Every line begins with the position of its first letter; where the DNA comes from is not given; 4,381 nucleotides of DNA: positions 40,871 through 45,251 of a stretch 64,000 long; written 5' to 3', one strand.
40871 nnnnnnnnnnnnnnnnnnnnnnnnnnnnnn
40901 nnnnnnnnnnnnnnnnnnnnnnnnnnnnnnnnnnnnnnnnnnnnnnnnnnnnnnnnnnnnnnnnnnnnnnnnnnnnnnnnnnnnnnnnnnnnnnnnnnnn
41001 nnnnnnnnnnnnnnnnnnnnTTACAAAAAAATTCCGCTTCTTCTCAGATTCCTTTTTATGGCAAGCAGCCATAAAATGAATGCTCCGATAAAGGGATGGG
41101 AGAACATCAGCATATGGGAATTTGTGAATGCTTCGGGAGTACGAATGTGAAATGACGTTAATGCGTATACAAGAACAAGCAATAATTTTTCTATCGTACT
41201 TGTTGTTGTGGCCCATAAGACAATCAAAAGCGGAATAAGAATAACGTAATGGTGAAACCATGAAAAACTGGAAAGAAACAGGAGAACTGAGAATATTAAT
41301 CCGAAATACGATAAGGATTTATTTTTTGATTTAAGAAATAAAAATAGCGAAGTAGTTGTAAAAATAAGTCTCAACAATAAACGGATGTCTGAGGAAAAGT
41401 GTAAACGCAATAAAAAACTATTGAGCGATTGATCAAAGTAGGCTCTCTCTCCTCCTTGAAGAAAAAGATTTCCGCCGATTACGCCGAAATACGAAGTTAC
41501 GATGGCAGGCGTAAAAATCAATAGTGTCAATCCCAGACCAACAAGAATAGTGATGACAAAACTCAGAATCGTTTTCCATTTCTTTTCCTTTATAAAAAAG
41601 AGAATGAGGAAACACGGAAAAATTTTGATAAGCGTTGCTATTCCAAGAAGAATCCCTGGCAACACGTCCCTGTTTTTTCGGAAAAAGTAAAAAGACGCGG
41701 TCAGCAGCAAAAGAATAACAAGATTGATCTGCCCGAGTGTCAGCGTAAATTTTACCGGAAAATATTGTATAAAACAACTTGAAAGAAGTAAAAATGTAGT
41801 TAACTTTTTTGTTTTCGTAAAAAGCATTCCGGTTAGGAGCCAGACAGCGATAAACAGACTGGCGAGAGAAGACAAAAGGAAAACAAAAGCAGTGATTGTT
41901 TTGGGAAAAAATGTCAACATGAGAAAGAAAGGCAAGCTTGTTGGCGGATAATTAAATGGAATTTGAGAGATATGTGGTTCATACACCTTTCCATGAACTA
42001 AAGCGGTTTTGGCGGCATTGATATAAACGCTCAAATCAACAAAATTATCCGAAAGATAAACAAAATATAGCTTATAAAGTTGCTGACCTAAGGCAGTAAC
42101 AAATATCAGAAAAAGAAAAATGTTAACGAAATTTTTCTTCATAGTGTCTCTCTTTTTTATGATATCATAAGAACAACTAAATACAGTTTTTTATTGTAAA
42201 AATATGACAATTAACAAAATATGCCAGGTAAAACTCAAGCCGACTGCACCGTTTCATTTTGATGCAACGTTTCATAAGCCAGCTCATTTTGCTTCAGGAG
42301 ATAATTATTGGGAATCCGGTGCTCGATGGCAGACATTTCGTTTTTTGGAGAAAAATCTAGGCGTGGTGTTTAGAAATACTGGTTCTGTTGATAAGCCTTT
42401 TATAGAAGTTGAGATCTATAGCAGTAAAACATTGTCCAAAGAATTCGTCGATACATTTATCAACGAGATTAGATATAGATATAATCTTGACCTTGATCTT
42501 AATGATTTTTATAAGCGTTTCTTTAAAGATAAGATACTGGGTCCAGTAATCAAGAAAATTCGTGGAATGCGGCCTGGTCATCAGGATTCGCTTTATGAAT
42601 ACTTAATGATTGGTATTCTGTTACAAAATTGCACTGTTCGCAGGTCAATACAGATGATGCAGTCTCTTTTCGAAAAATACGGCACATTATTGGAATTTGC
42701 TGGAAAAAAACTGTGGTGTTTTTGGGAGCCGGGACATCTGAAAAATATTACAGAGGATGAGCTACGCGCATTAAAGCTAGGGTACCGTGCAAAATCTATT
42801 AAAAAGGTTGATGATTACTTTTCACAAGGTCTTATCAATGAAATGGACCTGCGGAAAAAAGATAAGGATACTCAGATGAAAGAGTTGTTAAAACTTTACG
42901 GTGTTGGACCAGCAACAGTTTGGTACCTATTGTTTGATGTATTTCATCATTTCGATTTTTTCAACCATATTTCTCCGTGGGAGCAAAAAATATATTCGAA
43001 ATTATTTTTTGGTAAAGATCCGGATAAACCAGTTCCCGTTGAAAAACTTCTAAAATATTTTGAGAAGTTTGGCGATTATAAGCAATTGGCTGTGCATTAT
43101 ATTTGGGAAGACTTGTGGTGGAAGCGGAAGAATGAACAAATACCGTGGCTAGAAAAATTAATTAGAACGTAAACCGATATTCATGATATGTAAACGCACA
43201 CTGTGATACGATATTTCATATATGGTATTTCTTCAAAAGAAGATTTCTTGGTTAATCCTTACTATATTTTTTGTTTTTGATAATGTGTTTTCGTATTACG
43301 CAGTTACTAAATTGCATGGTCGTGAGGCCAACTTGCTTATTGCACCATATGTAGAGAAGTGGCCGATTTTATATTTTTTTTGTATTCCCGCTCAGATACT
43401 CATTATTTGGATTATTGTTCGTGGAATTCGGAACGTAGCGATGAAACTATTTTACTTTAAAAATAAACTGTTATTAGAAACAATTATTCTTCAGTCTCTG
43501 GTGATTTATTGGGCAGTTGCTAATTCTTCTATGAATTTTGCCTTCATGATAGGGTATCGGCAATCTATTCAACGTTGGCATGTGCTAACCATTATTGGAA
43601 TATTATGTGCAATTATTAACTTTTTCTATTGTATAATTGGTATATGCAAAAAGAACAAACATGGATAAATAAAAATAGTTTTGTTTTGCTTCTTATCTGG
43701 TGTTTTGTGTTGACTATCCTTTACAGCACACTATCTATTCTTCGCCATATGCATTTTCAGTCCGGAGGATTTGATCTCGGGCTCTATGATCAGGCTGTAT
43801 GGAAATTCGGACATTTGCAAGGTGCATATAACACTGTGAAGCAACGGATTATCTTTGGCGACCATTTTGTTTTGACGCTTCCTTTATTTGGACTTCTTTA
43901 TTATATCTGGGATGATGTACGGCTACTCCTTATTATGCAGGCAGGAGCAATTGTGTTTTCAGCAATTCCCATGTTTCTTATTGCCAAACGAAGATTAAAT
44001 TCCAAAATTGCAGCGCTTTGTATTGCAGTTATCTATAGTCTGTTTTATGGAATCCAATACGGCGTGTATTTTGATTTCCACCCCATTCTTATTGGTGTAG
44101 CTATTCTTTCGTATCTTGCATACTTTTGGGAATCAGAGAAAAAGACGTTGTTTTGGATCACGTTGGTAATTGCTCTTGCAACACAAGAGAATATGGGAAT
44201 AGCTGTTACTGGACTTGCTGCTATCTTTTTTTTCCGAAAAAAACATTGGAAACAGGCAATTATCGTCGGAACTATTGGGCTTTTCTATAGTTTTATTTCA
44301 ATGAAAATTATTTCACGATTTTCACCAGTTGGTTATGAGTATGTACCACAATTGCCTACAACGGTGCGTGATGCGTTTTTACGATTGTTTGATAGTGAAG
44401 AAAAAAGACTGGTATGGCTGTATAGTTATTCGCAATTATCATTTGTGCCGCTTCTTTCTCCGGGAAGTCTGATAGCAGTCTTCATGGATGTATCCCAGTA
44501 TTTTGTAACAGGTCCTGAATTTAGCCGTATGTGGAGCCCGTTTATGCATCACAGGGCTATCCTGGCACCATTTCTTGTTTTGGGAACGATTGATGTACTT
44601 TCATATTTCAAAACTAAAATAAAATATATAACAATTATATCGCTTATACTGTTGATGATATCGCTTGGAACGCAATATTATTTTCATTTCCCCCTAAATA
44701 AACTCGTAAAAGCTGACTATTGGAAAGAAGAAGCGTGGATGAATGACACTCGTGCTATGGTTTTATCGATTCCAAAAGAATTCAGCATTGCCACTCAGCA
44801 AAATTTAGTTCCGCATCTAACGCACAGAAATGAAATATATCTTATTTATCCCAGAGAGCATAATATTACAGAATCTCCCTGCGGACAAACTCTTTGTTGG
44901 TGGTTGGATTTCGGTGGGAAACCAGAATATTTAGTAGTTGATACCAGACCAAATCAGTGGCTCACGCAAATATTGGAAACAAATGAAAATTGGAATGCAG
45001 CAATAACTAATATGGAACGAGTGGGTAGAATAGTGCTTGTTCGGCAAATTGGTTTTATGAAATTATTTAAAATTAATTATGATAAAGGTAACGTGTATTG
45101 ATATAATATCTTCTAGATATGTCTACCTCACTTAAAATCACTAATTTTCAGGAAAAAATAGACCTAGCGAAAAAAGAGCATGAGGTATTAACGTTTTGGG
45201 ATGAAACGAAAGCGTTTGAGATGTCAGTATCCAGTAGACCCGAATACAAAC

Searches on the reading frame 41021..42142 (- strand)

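Call 73: search_protein_families(library=pfam, proteins=[window:41021-42142:-], max_evalue=0.0001)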
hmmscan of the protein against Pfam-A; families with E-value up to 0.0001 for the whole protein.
window:41021-42142:- (373 aa): 1 family
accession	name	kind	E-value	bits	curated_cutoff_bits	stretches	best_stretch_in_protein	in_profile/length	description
PF09594.16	GT87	-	1e-27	97.9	25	1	63-257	1-191/237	Glycosyltransferase family 87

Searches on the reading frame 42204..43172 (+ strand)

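Call 73: search_protein_families(library=pfam, proteins=[window:42204-43172:+], max_evalue=0.0001)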
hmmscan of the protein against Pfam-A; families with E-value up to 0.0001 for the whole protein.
window:42204-43172:+ (322 aa): 1 family
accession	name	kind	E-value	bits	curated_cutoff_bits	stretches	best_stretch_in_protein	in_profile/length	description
PF00730.31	HhH-GPD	-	3.5e-06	27.7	26.2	1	138-202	4-61/108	HhH-GPD superfamily base excision DNA repair protein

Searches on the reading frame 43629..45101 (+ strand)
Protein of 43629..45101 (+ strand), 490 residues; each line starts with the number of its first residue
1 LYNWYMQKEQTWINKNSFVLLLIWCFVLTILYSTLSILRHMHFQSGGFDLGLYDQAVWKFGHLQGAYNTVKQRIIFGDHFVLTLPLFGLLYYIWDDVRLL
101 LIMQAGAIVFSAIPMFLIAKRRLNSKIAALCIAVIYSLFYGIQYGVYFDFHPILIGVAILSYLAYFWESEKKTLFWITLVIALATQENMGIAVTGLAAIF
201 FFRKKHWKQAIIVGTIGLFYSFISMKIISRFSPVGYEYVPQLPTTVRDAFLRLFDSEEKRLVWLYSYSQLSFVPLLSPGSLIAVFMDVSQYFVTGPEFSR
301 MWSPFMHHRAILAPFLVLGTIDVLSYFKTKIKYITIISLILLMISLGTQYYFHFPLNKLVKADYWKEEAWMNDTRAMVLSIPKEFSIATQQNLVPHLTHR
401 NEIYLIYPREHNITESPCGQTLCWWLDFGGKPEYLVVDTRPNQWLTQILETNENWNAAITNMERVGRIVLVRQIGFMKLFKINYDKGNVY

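Call 73: search_protein_families(library=pfam, proteins=[window:43629-45101:+], max_evalue=0.0001)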
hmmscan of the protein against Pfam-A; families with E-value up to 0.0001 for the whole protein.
window:43629-45101:+ (490 aa): 1 family
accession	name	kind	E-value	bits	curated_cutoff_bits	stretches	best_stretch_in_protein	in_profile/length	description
PF09852.15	DUF2079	-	1.2e-36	127.3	28.2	1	39-407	1-401/459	Predicted membrane protein (DUF2079)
